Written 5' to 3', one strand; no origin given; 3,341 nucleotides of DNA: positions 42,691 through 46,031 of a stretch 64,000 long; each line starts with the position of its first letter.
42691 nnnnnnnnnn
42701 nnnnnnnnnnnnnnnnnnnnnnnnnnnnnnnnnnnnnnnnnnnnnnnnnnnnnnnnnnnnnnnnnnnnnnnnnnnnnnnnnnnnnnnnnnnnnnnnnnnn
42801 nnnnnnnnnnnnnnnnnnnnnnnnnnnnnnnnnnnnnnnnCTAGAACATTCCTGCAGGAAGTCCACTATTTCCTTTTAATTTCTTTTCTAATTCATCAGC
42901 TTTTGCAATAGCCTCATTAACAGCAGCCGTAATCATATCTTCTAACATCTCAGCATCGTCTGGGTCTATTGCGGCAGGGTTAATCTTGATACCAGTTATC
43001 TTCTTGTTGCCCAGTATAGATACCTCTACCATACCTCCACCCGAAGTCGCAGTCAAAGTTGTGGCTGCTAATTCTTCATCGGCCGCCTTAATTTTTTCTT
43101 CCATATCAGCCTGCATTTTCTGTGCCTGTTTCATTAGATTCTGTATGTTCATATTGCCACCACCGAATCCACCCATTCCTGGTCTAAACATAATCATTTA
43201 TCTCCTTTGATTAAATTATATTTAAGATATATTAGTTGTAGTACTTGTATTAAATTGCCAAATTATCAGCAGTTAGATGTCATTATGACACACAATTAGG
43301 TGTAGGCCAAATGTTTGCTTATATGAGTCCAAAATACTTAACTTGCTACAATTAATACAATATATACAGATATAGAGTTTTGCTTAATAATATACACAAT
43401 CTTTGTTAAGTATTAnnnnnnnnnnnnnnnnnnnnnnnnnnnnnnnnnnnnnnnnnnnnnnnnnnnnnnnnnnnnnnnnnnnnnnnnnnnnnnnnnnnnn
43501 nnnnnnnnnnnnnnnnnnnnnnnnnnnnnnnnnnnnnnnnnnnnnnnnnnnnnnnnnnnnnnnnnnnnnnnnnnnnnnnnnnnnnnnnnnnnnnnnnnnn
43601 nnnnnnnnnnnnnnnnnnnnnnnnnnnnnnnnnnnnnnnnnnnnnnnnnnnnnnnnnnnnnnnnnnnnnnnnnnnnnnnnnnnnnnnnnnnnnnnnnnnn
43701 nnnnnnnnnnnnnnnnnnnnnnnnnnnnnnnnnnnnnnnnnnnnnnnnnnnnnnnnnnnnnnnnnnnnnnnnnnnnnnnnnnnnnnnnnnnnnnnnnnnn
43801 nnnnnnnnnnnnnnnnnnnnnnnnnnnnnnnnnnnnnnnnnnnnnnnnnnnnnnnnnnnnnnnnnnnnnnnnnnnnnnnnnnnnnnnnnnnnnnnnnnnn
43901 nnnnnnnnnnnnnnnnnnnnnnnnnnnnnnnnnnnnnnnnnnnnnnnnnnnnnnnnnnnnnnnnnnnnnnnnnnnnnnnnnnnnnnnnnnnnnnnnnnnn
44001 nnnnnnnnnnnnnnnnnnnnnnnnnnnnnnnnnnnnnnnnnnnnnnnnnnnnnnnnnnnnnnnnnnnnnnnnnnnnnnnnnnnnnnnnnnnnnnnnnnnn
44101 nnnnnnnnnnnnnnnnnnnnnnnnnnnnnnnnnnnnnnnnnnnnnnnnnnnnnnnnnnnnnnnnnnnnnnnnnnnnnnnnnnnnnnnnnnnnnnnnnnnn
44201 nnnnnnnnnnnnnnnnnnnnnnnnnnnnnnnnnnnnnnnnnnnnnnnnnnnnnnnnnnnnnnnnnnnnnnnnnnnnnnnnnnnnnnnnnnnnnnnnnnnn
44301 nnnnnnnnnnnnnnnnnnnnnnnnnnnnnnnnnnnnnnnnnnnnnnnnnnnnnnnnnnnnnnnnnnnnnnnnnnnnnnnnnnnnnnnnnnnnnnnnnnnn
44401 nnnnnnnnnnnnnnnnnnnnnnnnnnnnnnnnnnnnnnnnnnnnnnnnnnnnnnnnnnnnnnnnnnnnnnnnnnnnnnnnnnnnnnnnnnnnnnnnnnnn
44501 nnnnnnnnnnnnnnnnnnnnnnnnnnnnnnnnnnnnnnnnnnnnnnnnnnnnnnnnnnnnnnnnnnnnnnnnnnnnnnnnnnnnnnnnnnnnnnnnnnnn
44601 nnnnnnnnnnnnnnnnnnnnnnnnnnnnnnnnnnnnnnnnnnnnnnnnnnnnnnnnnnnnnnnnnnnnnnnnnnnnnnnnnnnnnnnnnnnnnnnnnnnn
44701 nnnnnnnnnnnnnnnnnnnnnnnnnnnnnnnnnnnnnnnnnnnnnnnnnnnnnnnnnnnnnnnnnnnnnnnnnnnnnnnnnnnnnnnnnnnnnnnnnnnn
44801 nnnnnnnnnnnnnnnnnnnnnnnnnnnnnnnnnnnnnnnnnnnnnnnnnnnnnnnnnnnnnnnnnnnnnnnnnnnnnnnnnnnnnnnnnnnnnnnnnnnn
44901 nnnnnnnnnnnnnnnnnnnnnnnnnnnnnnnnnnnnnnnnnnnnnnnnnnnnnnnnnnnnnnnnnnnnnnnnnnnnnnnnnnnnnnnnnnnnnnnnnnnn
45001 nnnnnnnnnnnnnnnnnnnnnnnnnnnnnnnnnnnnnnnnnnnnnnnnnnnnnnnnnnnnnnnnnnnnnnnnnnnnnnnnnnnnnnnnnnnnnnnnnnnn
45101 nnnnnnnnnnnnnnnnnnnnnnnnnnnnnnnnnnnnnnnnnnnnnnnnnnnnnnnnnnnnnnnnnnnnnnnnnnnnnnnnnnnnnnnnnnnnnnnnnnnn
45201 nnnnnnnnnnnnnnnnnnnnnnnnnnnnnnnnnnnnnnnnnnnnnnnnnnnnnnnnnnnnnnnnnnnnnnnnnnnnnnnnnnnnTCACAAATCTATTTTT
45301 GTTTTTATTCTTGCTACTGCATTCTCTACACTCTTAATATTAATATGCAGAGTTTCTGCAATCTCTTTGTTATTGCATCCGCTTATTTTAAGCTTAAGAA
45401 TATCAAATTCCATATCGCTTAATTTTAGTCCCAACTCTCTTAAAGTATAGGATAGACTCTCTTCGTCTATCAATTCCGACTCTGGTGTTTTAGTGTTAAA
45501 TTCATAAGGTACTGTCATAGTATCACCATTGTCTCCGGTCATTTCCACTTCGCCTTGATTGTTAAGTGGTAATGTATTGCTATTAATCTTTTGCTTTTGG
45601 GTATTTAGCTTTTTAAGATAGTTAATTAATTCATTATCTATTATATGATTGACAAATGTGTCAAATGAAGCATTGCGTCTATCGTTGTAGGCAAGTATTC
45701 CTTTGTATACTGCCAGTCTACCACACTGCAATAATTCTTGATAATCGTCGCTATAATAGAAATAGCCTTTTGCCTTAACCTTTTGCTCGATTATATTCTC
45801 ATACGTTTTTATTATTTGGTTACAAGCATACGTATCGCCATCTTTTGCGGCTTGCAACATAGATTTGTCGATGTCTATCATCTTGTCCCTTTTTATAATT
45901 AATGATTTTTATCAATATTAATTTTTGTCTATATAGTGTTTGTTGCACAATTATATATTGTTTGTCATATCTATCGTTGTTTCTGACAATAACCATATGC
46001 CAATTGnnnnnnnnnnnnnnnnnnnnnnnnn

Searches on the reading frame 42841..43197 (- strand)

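Call 13: search_protein_families(library=pfam, proteins=[window:42841-43197:-])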
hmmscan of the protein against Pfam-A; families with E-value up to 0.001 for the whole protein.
window:42841-43197:- (118 aa): 1 family
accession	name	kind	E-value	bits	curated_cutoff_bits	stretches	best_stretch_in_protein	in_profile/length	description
PF02575.21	YbaB_DNA_bd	-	2.4e-27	95.3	25.5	1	22-106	1-81/91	YbaB/EbfC DNA-binding family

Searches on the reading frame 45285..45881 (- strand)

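Call 14: search_protein_families(library=pfam, proteins=[window:45285-45881:-])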
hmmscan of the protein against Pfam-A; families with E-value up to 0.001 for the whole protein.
window:45285-45881:- (198 aa): 4 families
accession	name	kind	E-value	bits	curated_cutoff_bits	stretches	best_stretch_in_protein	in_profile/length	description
PF04542.20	Sigma70_r2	-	8.9e-07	29.1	24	1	37-92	13-68/71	Sigma-70 region 2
PF00196.25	GerE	-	1.1e-06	28.5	23.5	1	154-196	3-45/57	Bacterial regulatory proteins, luxR family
PF08281.18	Sigma70_r4_2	-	2.3e-05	24.4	25.7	1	154-196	11-54/54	Sigma-70, region 4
PF12645.13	HTH_16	-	0.00032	21.2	22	1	8-37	3-32/65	Helix-turn-helix domain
